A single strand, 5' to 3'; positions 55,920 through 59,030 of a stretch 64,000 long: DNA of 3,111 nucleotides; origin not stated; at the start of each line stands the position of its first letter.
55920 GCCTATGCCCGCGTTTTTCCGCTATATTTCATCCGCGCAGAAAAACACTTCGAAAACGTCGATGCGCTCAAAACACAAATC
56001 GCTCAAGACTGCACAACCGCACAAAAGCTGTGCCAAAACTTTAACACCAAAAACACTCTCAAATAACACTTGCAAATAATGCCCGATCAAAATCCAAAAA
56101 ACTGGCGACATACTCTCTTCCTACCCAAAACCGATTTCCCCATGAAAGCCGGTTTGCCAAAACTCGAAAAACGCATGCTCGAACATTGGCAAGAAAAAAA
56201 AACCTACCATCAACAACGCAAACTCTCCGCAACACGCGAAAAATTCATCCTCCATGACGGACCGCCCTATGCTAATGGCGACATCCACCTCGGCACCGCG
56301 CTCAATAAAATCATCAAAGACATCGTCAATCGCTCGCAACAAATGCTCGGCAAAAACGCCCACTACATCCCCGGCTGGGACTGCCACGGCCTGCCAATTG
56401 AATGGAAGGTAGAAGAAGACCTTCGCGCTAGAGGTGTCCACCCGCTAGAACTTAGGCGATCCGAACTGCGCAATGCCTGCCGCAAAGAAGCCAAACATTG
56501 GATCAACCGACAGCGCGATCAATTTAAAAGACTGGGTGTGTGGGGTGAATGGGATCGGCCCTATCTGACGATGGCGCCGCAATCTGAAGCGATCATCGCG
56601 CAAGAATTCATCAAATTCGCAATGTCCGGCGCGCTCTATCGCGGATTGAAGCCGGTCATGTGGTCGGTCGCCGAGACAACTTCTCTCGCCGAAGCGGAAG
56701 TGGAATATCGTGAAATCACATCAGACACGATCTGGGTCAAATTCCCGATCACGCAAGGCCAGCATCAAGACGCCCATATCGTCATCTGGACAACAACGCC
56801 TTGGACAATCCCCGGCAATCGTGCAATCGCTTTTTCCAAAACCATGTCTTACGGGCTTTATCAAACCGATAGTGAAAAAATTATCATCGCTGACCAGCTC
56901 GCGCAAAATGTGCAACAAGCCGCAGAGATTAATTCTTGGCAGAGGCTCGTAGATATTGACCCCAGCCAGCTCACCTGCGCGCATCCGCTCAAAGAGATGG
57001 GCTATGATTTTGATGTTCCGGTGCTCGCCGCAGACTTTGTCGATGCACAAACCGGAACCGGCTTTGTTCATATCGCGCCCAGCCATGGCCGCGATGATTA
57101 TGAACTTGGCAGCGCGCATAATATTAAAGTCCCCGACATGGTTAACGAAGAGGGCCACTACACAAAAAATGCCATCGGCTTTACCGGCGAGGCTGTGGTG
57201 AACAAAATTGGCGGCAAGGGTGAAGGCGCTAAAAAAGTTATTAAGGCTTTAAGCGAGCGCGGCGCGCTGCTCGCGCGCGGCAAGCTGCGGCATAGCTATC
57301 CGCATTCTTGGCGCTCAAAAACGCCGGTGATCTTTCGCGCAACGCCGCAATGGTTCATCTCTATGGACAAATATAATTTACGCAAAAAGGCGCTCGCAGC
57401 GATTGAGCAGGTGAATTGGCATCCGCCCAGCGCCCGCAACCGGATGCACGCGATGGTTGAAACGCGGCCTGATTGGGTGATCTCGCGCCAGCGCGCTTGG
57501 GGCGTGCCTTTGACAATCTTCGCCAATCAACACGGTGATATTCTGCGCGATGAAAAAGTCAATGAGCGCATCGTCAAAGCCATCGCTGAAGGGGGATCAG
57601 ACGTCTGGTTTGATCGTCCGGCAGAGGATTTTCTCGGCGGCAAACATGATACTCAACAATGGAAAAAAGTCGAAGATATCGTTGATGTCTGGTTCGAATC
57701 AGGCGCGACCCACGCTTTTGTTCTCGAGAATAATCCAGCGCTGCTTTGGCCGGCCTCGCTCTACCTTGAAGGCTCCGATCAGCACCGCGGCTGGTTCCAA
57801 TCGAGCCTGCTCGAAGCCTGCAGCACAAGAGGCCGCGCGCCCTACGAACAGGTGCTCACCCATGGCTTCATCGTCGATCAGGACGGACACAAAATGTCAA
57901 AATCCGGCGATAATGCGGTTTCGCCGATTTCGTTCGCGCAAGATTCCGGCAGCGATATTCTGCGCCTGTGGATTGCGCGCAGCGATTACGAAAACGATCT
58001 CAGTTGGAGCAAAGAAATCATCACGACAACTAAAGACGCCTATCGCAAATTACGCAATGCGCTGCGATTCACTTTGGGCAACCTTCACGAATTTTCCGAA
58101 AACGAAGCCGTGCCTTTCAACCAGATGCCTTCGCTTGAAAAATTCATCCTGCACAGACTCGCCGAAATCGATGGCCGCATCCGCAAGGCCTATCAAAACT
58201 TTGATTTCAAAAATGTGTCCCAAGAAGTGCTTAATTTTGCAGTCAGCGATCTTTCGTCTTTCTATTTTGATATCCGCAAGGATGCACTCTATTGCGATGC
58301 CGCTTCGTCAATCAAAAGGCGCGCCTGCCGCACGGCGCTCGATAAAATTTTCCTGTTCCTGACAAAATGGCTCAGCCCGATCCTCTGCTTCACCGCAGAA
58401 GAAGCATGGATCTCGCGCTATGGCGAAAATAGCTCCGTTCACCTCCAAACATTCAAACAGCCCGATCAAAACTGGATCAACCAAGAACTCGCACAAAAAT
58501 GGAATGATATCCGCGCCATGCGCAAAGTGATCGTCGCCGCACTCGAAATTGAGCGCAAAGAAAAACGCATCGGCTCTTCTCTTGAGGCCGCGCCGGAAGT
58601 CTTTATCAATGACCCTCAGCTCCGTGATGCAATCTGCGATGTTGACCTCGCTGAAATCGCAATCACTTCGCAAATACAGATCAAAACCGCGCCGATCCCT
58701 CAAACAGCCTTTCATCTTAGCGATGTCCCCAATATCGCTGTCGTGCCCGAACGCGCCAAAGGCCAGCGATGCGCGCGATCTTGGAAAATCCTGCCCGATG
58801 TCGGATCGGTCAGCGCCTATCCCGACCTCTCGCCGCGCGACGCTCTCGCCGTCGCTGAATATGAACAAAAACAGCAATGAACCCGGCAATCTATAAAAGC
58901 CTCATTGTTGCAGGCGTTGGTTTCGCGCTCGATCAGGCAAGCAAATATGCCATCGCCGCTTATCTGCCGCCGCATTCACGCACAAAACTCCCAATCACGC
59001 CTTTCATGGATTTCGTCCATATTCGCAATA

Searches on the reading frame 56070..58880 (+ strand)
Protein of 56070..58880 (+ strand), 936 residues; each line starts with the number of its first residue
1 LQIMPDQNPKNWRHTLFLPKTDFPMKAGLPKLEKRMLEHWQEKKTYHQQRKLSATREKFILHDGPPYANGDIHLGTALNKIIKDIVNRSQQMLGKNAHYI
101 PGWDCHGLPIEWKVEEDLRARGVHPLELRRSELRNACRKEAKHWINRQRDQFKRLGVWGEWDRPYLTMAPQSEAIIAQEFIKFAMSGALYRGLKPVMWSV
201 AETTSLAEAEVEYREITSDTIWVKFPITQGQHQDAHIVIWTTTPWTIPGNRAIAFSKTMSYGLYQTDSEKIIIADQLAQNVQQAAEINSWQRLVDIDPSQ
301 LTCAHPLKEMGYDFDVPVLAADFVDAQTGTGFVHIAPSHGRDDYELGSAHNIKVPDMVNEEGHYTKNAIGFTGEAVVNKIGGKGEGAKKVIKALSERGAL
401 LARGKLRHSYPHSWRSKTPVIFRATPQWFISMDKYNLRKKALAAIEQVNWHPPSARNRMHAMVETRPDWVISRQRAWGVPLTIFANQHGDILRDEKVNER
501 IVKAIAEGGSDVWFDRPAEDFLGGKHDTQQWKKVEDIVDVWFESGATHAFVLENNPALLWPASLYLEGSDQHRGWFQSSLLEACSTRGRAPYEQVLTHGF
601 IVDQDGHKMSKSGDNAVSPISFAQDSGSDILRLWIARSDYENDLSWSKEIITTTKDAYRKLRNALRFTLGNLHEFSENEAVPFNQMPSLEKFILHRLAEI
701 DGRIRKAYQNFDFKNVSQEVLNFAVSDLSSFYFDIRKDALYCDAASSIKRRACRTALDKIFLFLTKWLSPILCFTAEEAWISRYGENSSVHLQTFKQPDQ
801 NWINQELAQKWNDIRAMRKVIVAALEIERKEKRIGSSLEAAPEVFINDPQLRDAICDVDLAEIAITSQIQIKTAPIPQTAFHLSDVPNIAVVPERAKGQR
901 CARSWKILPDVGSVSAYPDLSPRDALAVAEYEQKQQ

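Call 44: search_protein_families(library=ncbifam, proteins=[window:56070-58880:+], max_evalue=1e-20)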
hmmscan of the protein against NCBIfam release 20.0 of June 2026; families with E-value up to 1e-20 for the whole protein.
window:56070-58880:+ (936 aa): 14 families
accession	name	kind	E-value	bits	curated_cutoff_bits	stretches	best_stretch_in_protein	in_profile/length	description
NF040702.1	ileS_w_GNAT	exception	4.7e-254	845.7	1999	2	267-925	444-1087/1100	isoleucine--tRNA ligase, N-acetyltransferase domain-containing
TIGR00392.1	ileS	equivalog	5e-247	822.3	621.4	1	23-841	2-856/861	isoleucine--tRNA ligase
TIGR00422.1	valS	equivalog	7.3e-124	414.6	612.1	2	315-817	253-733/863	valine--tRNA ligase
NF009687.0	PRK13208.1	equivalog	3.4e-119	399.2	738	2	313-820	250-740/801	valine--tRNA ligase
NF004349.1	PRK05729.1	equivalog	2.9e-107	360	704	2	314-840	246-736/860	valine--tRNA ligase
NF000257.1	MupA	exception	4.1e-99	332.7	1900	1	36-812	12-788/1024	mupirocin-resistant isoleucine--tRNA ligase MupA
NF000258.1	MupB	exception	4.8e-98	329.3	1900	1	33-815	9-793/1033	mupirocin-resistant isoleucine--tRNA ligase MupB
NF011492.0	PRK14900.1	equivalog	1.6e-70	238.2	1783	2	315-857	262-782/1044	valine--tRNA ligase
NF000540.1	alt_ValS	exception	1e-68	232.1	900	2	312-810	265-768/827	valine--tRNA ligase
NF008957.0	PRK12300.1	subfamily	3.5e-55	187.5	677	1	31-344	8-322/946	leucine--tRNA ligase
TIGR00395.1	leuS_arch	equivalog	3.4e-41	141.2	648.5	1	32-362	3-327/938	leucine--tRNA ligase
TIGR00396.1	leuS_bact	equivalog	1.3e-35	122.8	548.4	0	31-211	5-167/843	leucine--tRNA ligase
TIGR00398.1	metG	equivalog_domain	2.4e-27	95.9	336.35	0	592-778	312-496/530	methionine--tRNA ligase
NF001100.0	PRK00133.1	equivalog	3.9e-24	85.2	587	0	411-785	173-504/676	methionine--tRNA ligase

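Call 45: find_homologous_proteins(query=window:56070-58880:+, max_evalue=1e-100)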
Query window:56070-58880:+ (936 aa): 8000 proteins with E <= 1e-100 among 8000 candidates; the best 120 are listed.
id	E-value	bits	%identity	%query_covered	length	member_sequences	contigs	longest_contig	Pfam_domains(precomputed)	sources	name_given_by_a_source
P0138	0.0e+0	2129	100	97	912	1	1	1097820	PF09334.18,PF08264.20,PF13603.13,PF00133.29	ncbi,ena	-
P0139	0.0e+0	1789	82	100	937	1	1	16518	PF09334.18,PF08264.20,PF13603.13,PF01921.25,PF00133.29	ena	-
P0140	0.0e+0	1758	80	100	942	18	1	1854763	PF09334.18,PF08264.20,PF13603.13,PF00133.29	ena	-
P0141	0.0e+0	1754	80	100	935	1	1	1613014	PF09334.18,PF08264.20,PF13603.13,PF01921.25,PF00133.29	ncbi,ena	-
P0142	0.0e+0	1388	65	99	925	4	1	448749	PF09334.18,PF01406.26,PF08264.20,PF13603.13,PF01921.25,PF00133.29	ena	-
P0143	0.0e+0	1356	62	100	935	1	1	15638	PF09334.18,PF01406.26,PF08264.20,PF13603.13,PF01921.25,PF00133.29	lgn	-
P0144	0.0e+0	1345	61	99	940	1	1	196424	PF09334.18,PF01406.26,PF08264.20,PF00133.29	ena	-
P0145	0.0e+0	1268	59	99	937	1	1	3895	PF09334.18,PF01406.26,PF08264.20,PF13603.13,PF00133.29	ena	-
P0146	0.0e+0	1267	59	99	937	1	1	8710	PF09334.18,PF01406.26,PF08264.20,PF13603.13,PF00133.29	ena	-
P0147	0.0e+0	1267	59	99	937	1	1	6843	PF09334.18,PF01406.26,PF08264.20,PF13603.13,PF00133.29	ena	-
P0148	0.0e+0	1267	59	99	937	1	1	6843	PF09334.18,PF01406.26,PF08264.20,PF13603.13,PF00133.29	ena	-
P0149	0.0e+0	1267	59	99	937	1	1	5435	PF09334.18,PF01406.26,PF08264.20,PF13603.13,PF00133.29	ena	-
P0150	0.0e+0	1265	59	99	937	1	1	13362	PF09334.18,PF01406.26,PF08264.20,PF13603.13,PF00133.29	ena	-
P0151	0.0e+0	1265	59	99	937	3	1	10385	PF09334.18,PF01406.26,PF08264.20,PF13603.13,PF00133.29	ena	-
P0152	0.0e+0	1261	59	99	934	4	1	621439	PF09334.18,PF01406.26,PF08264.20,PF13603.13,PF00133.29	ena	-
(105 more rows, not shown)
